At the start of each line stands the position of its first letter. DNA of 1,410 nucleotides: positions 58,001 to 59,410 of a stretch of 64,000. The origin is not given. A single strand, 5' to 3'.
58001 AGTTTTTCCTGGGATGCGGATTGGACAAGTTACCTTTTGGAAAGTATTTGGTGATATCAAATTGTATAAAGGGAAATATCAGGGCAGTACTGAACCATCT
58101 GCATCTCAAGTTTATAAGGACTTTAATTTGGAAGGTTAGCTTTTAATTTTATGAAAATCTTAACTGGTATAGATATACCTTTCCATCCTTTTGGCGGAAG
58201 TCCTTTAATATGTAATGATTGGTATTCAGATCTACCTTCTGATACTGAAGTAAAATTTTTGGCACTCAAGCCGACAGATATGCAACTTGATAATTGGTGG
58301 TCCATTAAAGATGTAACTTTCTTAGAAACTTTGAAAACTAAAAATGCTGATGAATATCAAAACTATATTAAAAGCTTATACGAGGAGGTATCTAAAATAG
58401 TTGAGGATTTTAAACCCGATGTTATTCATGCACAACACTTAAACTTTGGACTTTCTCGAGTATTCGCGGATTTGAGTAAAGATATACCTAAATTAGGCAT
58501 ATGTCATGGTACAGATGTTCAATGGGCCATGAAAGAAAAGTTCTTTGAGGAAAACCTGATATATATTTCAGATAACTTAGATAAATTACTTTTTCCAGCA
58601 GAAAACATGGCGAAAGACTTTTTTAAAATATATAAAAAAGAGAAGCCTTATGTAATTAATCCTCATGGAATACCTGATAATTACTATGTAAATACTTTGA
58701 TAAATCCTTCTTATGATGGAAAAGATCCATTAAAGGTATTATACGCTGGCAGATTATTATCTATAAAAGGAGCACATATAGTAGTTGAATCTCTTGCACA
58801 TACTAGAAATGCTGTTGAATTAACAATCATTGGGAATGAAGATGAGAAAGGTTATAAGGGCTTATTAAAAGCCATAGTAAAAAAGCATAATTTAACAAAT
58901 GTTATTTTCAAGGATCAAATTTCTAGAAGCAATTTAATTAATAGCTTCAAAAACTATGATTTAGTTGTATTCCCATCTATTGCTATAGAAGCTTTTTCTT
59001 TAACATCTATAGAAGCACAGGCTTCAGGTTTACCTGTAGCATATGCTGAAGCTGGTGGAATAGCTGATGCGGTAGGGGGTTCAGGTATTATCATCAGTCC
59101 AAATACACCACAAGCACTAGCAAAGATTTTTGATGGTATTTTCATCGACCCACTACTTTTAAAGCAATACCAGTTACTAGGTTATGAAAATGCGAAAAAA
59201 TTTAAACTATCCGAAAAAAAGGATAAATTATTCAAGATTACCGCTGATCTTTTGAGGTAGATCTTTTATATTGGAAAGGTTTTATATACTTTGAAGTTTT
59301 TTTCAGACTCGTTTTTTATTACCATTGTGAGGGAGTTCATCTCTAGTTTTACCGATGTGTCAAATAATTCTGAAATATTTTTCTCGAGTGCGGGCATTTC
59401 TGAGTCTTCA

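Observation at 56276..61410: ~5-kb gene block bracketed by direct repeats of a helicase gene 5' end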

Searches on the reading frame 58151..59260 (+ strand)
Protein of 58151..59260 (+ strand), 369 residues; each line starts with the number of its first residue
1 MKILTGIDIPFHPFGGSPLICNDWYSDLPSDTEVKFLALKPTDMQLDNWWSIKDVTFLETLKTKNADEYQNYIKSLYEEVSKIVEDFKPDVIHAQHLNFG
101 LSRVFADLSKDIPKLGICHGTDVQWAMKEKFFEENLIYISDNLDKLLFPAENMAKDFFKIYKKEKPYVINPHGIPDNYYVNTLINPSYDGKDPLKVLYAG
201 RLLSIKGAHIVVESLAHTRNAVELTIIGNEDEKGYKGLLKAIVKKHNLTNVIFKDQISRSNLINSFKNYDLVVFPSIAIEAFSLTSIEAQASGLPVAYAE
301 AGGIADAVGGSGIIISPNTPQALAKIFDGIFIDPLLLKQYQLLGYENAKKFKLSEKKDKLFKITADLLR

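Call 10: search_protein_families(library=pfam, proteins=[window:58151-59260:+], max_evalue=0.01)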
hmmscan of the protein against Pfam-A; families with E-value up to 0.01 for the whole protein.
window:58151-59260:+ (369 aa): 6 families
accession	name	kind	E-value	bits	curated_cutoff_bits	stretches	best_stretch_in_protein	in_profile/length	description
PF00534.26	Glycos_transf_1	-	7.6e-22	78.1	26.4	1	191-338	13-160/172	Glycosyl transferases group 1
PF13692.12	Glyco_trans_1_4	-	3.1e-18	66.8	27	1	195-325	3-134/142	Glycosyl transferases group 1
PF20706.3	GT4-conflict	-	1.9e-10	40.8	26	1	183-308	189-320/385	Family 4 Glycosyltransferase in conflict systems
PF13439.12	Glyco_transf_4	-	1e-06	29.3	28.5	1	75-174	59-166/170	Glycosyltransferase Family 4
PF13477.12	Glyco_trans_4_2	-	1.9e-05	25.3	23.4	1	69-135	57-123/139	Glycosyl transferase 4-like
PF13579.12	Glyco_trans_4_4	-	0.0054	17.5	29.7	1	80-151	63-136/158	Glycosyl transferase 4-like domain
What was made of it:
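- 58151..59260 (+): Cassette gene 4: glycosyltransferase of the GT-B fold (Pfam Glycos_transf_1, CAZy GT4). Call 10.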

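Call 34: find_homologous_proteins(query=window:58151-59257:+, max_evalue=1e-10)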
Query window:58151-59257:+ (369 aa): 99 proteins with E <= 1e-10 among 4474 candidates.
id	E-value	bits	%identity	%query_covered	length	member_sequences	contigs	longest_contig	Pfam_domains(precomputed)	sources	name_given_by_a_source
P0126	5.0e-245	830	100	100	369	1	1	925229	PF00534.27,PF13477.13,PF13439.13,PF20706.4,PF13692.13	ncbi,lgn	-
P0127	4.7e-176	603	70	100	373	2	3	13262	PF00534.27,PF20706.4,PF13692.13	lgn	-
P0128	4.1e-173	594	68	100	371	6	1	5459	PF00534.27,PF20706.4,PF13692.13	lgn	-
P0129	6.4e-172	590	70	100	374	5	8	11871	PF00534.27,PF13439.13,PF20706.4,PF13692.13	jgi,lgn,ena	-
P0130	6.6e-171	587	68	100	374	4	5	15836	PF00534.27,PF13439.13,PF20706.4,PF13692.13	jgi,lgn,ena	-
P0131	6.7e-152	524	74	84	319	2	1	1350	PF00534.27,PF20706.4,PF13692.13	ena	-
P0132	2.0e-128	447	55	100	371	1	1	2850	PF00534.27,PF13579.13,PF13439.13,PF20706.4,PF13692.13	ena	-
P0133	3.6e-125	436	54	100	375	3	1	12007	PF00534.27,PF13579.13,PF13439.13,PF20706.4,PF13692.13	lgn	-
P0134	2.7e-124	433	52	100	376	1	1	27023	PF00534.27,PF13579.13,PF13439.13,PF20706.4,PF13692.13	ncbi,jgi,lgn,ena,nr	ncbi:MAG TPA: glycosyltransferase family 4 protein [Verrucomicrobiae bacterium]|nr:glycosyltransfera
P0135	4.6e-124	432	53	100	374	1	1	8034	PF00534.27,PF13477.13,PF13579.13,PF13439.13,PF20706.4,PF13692.13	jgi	jgi:glycosyltransferase involved in cell wall biosynthesis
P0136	1.2e-123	431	53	100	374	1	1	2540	PF00534.27,PF13477.13,PF13579.13,PF13439.13,PF20706.4,PF13692.13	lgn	-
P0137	2.9e-122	426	53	100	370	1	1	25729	PF00534.27,PF13477.13,PF13579.13,PF13439.13,PF20706.4,PF13692.13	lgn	-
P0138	7.5e-122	425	52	100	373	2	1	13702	PF00534.27,PF13477.13,PF13579.13,PF13439.13,PF20706.4,PF13692.13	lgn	-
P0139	8.8e-122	425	54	100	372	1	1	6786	PF00534.27,PF13477.13,PF13579.13,PF13439.13,PF20706.4,PF13692.13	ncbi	-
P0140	3.0e-121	423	53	100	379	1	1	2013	PF00534.27,PF13439.13,PF20706.4,PF13692.13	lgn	-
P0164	3.8e-114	400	52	100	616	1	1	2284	PF00534.27,PF13439.13,PF13692.13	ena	-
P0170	2.1e-112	394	52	100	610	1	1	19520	PF00534.27,PF13439.13,PF20706.4,PF13692.13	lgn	-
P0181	3.0e-110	387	49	100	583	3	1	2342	PF06559.17,PF00534.27,PF22769.2,PF13439.13,PF20706.4,PF13692.13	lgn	-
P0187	1.2e-108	382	49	100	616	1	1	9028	PF00534.27,PF13439.13,PF13692.13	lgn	-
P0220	1.4e-41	161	62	30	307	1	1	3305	PF00534.27,PF01663.28,PF13692.13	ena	-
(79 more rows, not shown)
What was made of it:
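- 58151..59260 (+): It belongs to a discrete family of about 95 proteins at E 1e-41 or better (call 34).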

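Call 36: find_encoding_contigs(protein=P0130, flank=10000, max_places=5)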
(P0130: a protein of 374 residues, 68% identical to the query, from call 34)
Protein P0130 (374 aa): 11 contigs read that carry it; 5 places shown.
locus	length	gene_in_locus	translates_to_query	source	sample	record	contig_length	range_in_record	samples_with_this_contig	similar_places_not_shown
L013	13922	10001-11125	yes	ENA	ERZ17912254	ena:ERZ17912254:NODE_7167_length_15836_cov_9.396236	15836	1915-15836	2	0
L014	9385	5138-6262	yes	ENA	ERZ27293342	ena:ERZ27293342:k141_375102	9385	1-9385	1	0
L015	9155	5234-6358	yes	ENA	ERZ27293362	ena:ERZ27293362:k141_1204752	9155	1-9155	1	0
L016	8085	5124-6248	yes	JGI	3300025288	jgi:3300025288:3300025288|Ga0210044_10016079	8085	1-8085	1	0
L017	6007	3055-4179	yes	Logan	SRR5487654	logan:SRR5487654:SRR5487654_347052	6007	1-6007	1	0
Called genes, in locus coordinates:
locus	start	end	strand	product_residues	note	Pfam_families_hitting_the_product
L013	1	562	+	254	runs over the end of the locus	PF00581:Rhodanese, PF07610:DUF1573, PF22544:HYDIN_VesB_CFA65-like_Ig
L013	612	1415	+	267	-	-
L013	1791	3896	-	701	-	PF19335:HMBD, PF00122:E1-E2_ATPase, PF00702:Hydrolase, PF08282:Hydrolase_3 (faint)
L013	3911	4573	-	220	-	PF09851:SHOCT (weak)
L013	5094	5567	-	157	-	-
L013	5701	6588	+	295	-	-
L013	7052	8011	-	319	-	-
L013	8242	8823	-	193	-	PF00300:His_Phos_1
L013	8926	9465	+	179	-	PF22769:DCD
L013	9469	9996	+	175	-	PF06559:DCD_N (weak), PF22769:DCD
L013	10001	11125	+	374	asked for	PF13439:Glyco_transf_4 (weak), PF20706:GT4-conflict, PF00534:Glycos_transf_1, PF13692:Glyco_trans_1_4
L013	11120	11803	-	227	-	PF06299:DUF1045 (faint)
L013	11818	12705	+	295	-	PF00483:NTP_transferase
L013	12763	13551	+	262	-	PF01230:HIT (faint)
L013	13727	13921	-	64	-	?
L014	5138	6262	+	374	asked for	PF13439:Glyco_transf_4 (weak), PF20706:GT4-conflict, PF00534:Glycos_transf_1, PF13692:Glyco_trans_1_4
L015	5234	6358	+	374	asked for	PF13439:Glyco_transf_4 (weak), PF20706:GT4-conflict, PF00534:Glycos_transf_1, PF13692:Glyco_trans_1_4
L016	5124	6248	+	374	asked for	PF13439:Glyco_transf_4 (weak), PF20706:GT4-conflict, PF00534:Glycos_transf_1, PF13692:Glyco_trans_1_4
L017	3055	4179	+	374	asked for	PF13439:Glyco_transf_4 (weak), PF20706:GT4-conflict, PF00534:Glycos_transf_1, PF13692:Glyco_trans_1_4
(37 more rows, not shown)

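Call 37: find_encoding_contigs(protein=P0127, flank=10000, max_places=4)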
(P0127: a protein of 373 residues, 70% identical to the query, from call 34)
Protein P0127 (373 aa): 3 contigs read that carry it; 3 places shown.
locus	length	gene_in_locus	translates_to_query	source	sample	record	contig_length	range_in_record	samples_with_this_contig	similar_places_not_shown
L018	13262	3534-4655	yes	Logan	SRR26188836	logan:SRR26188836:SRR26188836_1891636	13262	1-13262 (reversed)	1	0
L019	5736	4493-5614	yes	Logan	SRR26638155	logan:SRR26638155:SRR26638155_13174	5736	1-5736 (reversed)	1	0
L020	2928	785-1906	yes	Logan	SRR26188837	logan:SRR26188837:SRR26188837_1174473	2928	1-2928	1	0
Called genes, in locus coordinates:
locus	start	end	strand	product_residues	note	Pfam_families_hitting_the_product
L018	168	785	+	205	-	PF01551:Peptidase_M23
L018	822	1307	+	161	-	PF00293:NUDIX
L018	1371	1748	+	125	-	PF11969:DcpS_C (weak), PF01230:HIT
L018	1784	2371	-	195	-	PF00300:His_Phos_1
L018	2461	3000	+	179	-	PF22769:DCD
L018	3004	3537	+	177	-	PF06559:DCD_N (weak), PF22769:DCD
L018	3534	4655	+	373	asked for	PF20706:GT4-conflict, PF00534:Glycos_transf_1, PF13692:Glyco_trans_1_4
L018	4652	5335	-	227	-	PF06299:DUF1045 (weak)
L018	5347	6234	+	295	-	PF00483:NTP_transferase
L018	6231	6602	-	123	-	PF11969:DcpS_C, PF01230:HIT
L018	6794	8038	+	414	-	PF07719:TPR_2 (faint), PF13428:TPR_14 (faint)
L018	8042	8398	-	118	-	-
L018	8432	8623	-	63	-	-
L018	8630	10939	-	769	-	PF04313:HSDR_N (faint), PF13588:HSDR_N_2 (faint), PF00270:DEAD, PF04851:ResIII, PF18766:SWI2_SNF2, PF00271:Helicase_C (weak), PF08463:EcoEI_R_C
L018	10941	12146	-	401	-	PF01420:Methylase_S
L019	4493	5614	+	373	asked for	PF20706:GT4-conflict, PF00534:Glycos_transf_1, PF13692:Glyco_trans_1_4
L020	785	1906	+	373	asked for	PF20706:GT4-conflict, PF00534:Glycos_transf_1, PF13692:Glyco_trans_1_4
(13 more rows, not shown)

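Call 41: search_protein_families(library=pfam, proteins=[P0181, P0170, P0164, P0187, P0220], max_evalue=0.001)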
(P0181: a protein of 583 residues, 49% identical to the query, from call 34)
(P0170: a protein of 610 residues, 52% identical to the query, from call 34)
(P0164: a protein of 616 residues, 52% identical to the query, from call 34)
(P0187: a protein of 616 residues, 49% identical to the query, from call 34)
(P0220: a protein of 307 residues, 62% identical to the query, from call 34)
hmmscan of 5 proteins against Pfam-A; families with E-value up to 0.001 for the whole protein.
P0181 (583 aa): 6 families
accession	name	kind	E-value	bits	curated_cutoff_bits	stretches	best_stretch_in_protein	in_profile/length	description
PF22769.1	DCD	-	3.8e-41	141.2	27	1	2-144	1-152/153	dCTP deaminase-like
PF00534.26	Glycos_transf_1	-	1e-22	80.9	26.4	1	398-553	11-168/172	Glycosyl transferases group 1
PF13692.12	Glyco_trans_1_4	-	7.8e-20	72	27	1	404-538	3-137/142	Glycosyl transferases group 1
PF20706.3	GT4-conflict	-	2.1e-09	37.3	26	1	374-520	173-322/385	Family 4 Glycosyltransferase in conflict systems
PF13439.12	Glyco_transf_4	-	1.3e-06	29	28.5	1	241-384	20-167/170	Glycosyltransferase Family 4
PF06559.16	DCD_N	-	8.7e-06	26.1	21.4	1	3-143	5-161/164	2'-deoxycytidine 5'-triphosphate deaminase (DCD) N-terminal domain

P0170 (610 aa): 5 families
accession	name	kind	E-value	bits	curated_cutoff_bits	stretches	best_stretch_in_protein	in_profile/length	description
PF00534.26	Glycos_transf_1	-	4.1e-25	88.7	26.4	1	188-338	15-167/172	Glycosyl transferases group 1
PF13692.12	Glyco_trans_1_4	-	7.2e-18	65.6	27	1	190-329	3-142/142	Glycosyl transferases group 1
PF20706.3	GT4-conflict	-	3.2e-10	40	26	1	170-306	179-322/385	Family 4 Glycosyltransferase in conflict systems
PF13439.12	Glyco_transf_4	-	2.1e-08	34.8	28.5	1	58-173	49-167/170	Glycosyltransferase Family 4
PF13477.12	Glyco_trans_4_2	-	0.00015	22.4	23.4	1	68-145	59-135/139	Glycosyl transferase 4-like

P0164 (616 aa): 4 families
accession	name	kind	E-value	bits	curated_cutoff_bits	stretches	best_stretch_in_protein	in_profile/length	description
PF00534.26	Glycos_transf_1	-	1.1e-20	74.4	26.4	1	188-351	8-169/172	Glycosyl transferases group 1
PF13692.12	Glyco_trans_1_4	-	2.8e-17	63.7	27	1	196-337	2-142/142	Glycosyl transferases group 1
PF13439.12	Glyco_transf_4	-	4.7e-09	36.9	28.5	1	32-177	20-168/170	Glycosyltransferase Family 4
PF13477.12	Glyco_trans_4_2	-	0.00052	20.6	23.4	0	21-147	13-135/139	Glycosyl transferase 4-like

P0187 (616 aa): 4 families
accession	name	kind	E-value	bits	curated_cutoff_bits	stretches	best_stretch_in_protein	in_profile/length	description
PF00534.26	Glycos_transf_1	-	1.8e-19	70.4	26.4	1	187-348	7-166/172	Glycosyl transferases group 1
PF13692.12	Glyco_trans_1_4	-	1.8e-16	61.1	27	1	196-335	2-140/142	Glycosyl transferases group 1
PF13439.12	Glyco_transf_4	-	4e-10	40.4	28.5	1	77-177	61-168/170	Glycosyltransferase Family 4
PF13579.12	Glyco_trans_4_4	-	0.00014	22.7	29.7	1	55-171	42-155/158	Glycosyl transferase 4-like domain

P0220 (307 aa): 3 families
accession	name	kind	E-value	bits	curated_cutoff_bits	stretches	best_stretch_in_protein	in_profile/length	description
PF01663.27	Phosphodiest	-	5.2e-10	39.9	23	1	6-156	185-283/342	Type I phosphodiesterase / nucleotide pyrophosphatase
PF00534.26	Glycos_transf_1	-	4.4e-09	36.5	26.4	1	200-285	14-101/172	Glycosyl transferases group 1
PF13692.12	Glyco_trans_1_4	-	8.1e-08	33.1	27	1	203-285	3-85/142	Glycosyl transferases group 1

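Call 42: find_related_loci(query=A2, collection=metagenome_contigs, flank=10000)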
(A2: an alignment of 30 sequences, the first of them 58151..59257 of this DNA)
Query A2 (369 aa) in metagenome_contigs; peptide patterns used: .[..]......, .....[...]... (x = any residue, [..] = any of these).
186 stretches matched a pattern; 34 encode a relative of the query (tblastn E <= 1e-3); 34 distinct loci.
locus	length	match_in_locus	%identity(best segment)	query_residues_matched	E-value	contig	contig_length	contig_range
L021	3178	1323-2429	69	1-369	0e+0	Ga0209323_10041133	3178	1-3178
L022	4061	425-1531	70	1-369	0e+0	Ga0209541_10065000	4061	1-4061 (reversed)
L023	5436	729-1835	68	1-369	1e-180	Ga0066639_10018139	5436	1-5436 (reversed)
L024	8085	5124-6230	68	1-369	1e-177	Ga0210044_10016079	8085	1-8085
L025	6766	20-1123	69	1-368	4e-177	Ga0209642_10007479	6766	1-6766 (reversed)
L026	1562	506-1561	71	1-352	0e+0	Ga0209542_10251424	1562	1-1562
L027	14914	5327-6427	52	1-368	5e-131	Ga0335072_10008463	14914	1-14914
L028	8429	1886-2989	52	1-368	3e-129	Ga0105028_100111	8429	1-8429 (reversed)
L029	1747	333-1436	52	1-368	5e-138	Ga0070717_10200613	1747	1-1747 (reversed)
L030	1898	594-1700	51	1-369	5e-133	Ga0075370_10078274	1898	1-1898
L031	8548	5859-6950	52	1-364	3e-123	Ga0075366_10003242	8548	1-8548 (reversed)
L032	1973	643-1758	49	1-368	2e-126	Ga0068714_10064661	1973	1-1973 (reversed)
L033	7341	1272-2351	52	1-364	6e-118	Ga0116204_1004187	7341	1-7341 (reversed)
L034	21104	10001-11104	69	1-368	5e-176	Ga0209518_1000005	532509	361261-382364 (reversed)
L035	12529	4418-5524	50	1-368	9e-117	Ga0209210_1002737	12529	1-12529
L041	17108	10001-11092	47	1-369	2e-112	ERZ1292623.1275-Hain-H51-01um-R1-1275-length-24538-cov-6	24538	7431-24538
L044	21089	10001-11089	45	1-364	7e-107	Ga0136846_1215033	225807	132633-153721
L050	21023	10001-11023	36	1-348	3e-67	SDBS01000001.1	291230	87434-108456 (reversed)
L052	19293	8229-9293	36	1-361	9e-66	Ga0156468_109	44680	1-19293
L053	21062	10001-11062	34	1-364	2e-59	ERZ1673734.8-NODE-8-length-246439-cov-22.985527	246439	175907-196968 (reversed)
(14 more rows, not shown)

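Call 43: find_related_loci(query=A2, collection=viral_contigs, flank=10000)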
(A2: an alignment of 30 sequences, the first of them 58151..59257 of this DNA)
Query A2 (369 aa) in viral_contigs; peptide patterns used: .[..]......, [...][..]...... (x = any residue, [..] = any of these).
12 stretches matched a pattern, but none encodes a relative of the query by tblastn (E <= 1e-3).

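Call 45: search_protein_families(library=padloc, proteins=[window:58151-59260:+], max_evalue=0.01)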
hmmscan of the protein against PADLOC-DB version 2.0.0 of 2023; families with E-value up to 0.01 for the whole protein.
window:58151-59260:+ (369 aa): 0 families

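Call 46: search_protein_families(library=ncbifam, proteins=[window:58151-59260:+], max_evalue=0.001)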
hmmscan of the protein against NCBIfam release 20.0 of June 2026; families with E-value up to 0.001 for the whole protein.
window:58151-59260:+ (369 aa): 19 families
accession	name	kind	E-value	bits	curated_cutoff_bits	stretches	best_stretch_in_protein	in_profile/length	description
NF041876.1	EPS_EpsE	equivalog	1.4e-15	57.5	400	1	169-339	190-367/389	exopolysaccharide biosynthesis GT4 family glycosyltransferase EpsE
TIGR03449.1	mycothiol_MshA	equivalog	2.5e-15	56.3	462.5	1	196-362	223-398/406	D-inositol-3-phosphate glycosyltransferase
NF038255.1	exopoly_VpsD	equivalog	3e-11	42.8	300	1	79-302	92-315/381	VpsD family glycosyltransferase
TIGR03088.1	stp2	hypoth_equivalog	3.4e-11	42.8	409.05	1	182-327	183-332/374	TIGR03088 family PEP-CTERM/XrtA system glycosyltransferase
NF012028.0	PRK15484.1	subfamily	2.3e-10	40.1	618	1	145-308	142-316/380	lipopolysaccharide N-acetylglucosaminyltransferase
TIGR04157.1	glyco_rSAM_CFB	subfamily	1.6e-09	37.3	400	1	195-308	229-339/406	TIGR04157 family glycosyltransferase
NF046085.1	XrtY_assoc_Gly1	equivalog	5.9e-09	35.3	400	1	189-310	205-325/387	XrtY-associated glycosyltransferase XYAG1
TIGR02149.1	glgA_Coryne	subfamily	4.7e-08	32.6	302.4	1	189-350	201-372/391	glycogen synthase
NF047684.1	TeichurnBiosyTuaC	equivalog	8.8e-08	31.5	550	1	196-338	222-359/391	teichuronic acid biosynthesis protein TuaC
NF053787.1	GlcN_PG_synth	equivalog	9.3e-07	28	480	1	196-332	200-325/361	N-acetylglucosaminyl phosphatidylglycerol synthase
TIGR03999.1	thiol_BshA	equivalog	6.3e-06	25.3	273.7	1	14-312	11-317/375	N-acetyl-alpha-D-glucosaminyl L-malate synthase BshA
TIGR02095.1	glgA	subfamily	1.9e-05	23.6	328.45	1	196-309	297-408/477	glycogen/starch synthase, ADP-glucose type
TIGR04047.1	MSMEG_0565_glyc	hypoth_equivalog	4.9e-05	22.6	259.85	1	217-327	220-335/373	MSMEG_0565 family glycosyltransferase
NF038229.1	Glyco4_Geo_Pelo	equivalog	0.0001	21.5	400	1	78-300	45-268/338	GPMC system family 4 glycosyltransferase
NF053513.1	Gtran_IagA_BgsA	equivalog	0.00011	21.4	460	1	131-296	94-262/333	LTA glycolipid anchor biosynthesis glycosyltransferase, IagA/BgsA family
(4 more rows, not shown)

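Call 68: search_protein_families(library=pfam, proteins=[L052:3447-4244:+, L052:4276-5268:+, L052:5270-5974:+, L052:5977-7200:+, L052:9329-10090:+, L052:10083-11174:+, L052:11178-11663:+, L052:11808-12809:+, L050:6617-7672:+, L050:5307-6620:+], max_evalue=0.0001)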
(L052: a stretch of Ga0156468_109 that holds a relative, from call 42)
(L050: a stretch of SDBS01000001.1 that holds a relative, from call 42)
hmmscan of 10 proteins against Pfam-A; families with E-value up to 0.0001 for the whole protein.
L052:3447-4244:+ (265 aa): 1 family
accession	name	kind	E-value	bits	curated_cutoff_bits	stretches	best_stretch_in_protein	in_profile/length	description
PF03781.23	FGE-sulfatase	-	3.7e-34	119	23.3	1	17-263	8-253/255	Sulfatase-modifying factor enzyme 1-like domain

L052:4276-5268:+ (330 aa): 2 families
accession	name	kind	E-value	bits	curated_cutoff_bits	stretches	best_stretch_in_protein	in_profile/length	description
PF04055.27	Radical_SAM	-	7.8e-19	68.9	29.5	1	36-184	1-163/166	Radical SAM superfamily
PF13186.11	SPASM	-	6.2e-05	23.7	21.5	1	251-298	1-49/67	Iron-sulfur cluster-binding domain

L052:5270-5974:+ (234 aa): 1 family
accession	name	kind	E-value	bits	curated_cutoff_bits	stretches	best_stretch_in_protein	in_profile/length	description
PF02585.22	PIG-L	-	6.1e-19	69.2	28.2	1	13-142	1-128/129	GlcNAc-PI de-N-acetylase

L052:5977-7200:+ (407 aa): 1 family
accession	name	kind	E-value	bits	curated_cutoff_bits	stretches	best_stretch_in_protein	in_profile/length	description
PF00149.33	Metallophos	-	2.1e-13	51.6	21.5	1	10-196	1-190/191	Calcineurin-like phosphoesterase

L052:9329-10090:+ (253 aa): 4 families
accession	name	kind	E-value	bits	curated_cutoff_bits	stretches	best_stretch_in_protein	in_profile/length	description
PF12804.13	NTP_transf_3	-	3.8e-17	63.3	27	1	5-121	2-112/160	MobA-like NTP transferase domain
PF00483.29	NTP_transferase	-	8.4e-14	52.2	21.2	1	5-225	3-220/245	Nucleotidyl transferase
PF01128.25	IspD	-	8e-09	36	27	1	5-73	4-71/221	2-C-methyl-D-erythritol 4-phosphate cytidylyltransferase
PF02348.25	CTP_transf_3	-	1e-08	35.7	22.6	1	4-120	2-114/217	Cytidylyltransferase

L052:10083-11174:+ (363 aa): 3 families
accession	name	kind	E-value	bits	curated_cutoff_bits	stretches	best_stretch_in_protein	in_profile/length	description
PF03033.26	Glyco_transf_28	-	1.2e-36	126.3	26.2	1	5-144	1-138/139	Glycosyltransferase family 28 N-terminal domain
PF04101.22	Glyco_tran_28_C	-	2.6e-28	99.6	22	1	190-343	1-161/166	Glycosyltransferase family 28 C-terminal domain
PF13528.12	Glyco_trans_1_3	-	2.9e-06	27.1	25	1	225-314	224-311/322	Glycosyl transferase family 1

L052:11178-11663:+ (161 aa): 2 families
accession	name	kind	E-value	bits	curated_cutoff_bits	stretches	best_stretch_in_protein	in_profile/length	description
PF07931.18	CPT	-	2.6e-06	27.8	22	1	1-157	2-170/172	Chloramphenicol phosphotransferase-like protein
PF01712.25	dNK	-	3.7e-06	27.3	27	0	3-30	1-27/203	Deoxynucleoside kinase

L052:11808-12809:+ (333 aa): 0 families

L050:6617-7672:+ (351 aa): 1 family
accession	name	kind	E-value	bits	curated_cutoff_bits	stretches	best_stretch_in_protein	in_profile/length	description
PF00144.29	Beta-lactamase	-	7.8e-58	196.6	27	1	5-325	2-313/329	Beta-lactamase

L050:5307-6620:+ (437 aa): 1 family
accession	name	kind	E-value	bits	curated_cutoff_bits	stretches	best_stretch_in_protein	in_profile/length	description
PF00275.25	EPSP_synthase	-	3.6e-69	233.9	22.8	1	17-421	2-417/417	EPSP synthase (3-phosphoshikimate 1-carboxyvinyltransferase)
